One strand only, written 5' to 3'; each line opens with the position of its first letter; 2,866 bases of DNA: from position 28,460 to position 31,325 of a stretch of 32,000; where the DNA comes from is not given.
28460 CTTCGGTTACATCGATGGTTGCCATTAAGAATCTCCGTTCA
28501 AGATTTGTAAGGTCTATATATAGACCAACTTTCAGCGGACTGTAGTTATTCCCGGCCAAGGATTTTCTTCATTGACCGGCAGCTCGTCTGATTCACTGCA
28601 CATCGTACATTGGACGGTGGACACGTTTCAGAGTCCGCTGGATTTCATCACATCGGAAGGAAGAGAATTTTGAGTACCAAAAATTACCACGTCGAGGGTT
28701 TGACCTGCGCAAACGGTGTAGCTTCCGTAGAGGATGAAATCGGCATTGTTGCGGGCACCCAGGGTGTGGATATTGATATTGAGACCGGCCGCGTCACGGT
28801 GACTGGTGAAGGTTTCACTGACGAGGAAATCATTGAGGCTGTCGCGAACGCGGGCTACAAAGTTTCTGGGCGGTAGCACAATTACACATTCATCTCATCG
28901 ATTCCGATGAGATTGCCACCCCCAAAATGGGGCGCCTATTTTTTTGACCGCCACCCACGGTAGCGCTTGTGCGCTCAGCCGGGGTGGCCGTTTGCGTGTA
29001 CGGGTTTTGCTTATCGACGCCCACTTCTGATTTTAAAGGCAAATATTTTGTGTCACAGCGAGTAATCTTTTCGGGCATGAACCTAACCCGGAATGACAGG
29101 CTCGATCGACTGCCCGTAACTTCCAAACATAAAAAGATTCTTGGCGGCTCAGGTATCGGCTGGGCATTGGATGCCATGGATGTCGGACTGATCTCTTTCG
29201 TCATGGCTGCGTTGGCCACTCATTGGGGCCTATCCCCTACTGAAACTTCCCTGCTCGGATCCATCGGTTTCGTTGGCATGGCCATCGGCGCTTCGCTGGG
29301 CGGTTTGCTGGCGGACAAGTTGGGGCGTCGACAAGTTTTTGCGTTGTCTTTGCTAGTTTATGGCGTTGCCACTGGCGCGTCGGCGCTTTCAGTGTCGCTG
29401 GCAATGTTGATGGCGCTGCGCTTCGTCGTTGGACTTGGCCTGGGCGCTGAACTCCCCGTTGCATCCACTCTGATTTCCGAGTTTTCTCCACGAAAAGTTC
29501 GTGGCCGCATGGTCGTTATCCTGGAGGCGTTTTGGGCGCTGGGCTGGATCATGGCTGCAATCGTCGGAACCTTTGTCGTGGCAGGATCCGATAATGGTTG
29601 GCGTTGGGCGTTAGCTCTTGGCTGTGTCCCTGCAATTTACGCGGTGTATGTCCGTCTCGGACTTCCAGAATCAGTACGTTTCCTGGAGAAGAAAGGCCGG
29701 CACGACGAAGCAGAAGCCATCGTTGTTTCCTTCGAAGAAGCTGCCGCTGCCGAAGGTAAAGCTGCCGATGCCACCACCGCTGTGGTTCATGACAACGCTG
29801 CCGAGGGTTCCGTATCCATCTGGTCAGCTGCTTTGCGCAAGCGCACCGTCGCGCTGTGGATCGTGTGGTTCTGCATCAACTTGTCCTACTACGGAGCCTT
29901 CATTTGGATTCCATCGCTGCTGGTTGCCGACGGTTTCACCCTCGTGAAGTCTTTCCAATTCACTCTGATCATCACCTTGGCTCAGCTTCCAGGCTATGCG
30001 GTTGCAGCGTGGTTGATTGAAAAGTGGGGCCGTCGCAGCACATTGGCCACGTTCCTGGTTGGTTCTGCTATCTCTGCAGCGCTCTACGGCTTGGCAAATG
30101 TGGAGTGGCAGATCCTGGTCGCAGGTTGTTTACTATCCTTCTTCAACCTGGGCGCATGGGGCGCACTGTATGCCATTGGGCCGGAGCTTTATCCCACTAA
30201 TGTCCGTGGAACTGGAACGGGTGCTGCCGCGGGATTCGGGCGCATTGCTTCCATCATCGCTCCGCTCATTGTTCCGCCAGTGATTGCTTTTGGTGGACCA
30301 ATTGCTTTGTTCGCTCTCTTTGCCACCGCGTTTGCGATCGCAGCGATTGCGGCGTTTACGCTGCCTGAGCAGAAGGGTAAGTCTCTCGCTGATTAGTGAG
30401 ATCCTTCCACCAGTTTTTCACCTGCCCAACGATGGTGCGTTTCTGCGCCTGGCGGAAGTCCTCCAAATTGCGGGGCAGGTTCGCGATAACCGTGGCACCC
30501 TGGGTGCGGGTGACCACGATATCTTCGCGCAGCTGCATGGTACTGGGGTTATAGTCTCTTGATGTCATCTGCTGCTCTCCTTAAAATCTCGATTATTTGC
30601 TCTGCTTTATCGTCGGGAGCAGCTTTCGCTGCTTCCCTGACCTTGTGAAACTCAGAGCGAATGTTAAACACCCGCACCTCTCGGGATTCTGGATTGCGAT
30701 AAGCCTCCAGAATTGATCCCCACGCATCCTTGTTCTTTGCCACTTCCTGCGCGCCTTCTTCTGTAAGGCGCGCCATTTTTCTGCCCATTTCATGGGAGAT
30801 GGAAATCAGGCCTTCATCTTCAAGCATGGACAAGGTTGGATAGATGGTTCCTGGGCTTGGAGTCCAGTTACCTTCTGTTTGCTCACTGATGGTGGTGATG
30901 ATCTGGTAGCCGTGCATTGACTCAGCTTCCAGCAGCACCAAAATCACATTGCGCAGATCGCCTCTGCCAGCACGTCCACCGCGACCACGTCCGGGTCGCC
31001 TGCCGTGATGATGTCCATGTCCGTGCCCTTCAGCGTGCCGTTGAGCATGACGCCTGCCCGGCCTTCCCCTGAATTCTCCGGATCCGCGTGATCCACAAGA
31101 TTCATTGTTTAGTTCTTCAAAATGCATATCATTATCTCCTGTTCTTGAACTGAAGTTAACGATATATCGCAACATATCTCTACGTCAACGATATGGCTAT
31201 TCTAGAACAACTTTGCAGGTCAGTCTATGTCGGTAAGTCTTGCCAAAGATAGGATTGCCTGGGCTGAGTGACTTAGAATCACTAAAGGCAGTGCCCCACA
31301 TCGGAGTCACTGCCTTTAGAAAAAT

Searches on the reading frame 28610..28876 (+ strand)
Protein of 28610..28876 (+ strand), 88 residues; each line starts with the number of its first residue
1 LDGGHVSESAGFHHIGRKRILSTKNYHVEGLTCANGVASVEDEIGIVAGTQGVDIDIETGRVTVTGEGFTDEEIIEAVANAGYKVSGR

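Call 43: search_protein_families(library=pfam, proteins=[window:28610-28876:+], max_evalue=0.001)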
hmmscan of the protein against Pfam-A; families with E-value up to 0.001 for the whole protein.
window:28610-28876:+ (88 aa): 1 family
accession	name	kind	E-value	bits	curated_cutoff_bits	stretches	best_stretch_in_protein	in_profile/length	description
PF00403.32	HMA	-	4.1e-09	37.1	24.8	1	26-84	2-62/62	Heavy-metal-associated domain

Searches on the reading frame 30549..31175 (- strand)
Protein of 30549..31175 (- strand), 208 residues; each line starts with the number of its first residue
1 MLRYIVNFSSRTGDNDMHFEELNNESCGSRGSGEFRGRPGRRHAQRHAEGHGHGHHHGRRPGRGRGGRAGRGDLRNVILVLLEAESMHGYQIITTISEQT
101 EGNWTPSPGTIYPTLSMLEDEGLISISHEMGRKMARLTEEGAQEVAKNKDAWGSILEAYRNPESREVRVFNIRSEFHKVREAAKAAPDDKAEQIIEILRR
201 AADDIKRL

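Call 43: search_protein_families(library=pfam, proteins=[window:30549-31175:-], max_evalue=0.001)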
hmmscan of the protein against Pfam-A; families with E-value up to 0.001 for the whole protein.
window:30549-31175:- (208 aa): 1 family
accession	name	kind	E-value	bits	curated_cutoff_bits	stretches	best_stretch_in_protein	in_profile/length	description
PF03551.20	PadR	-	2.3e-16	60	27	1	78-146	1-74/75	Transcriptional regulator PadR-like family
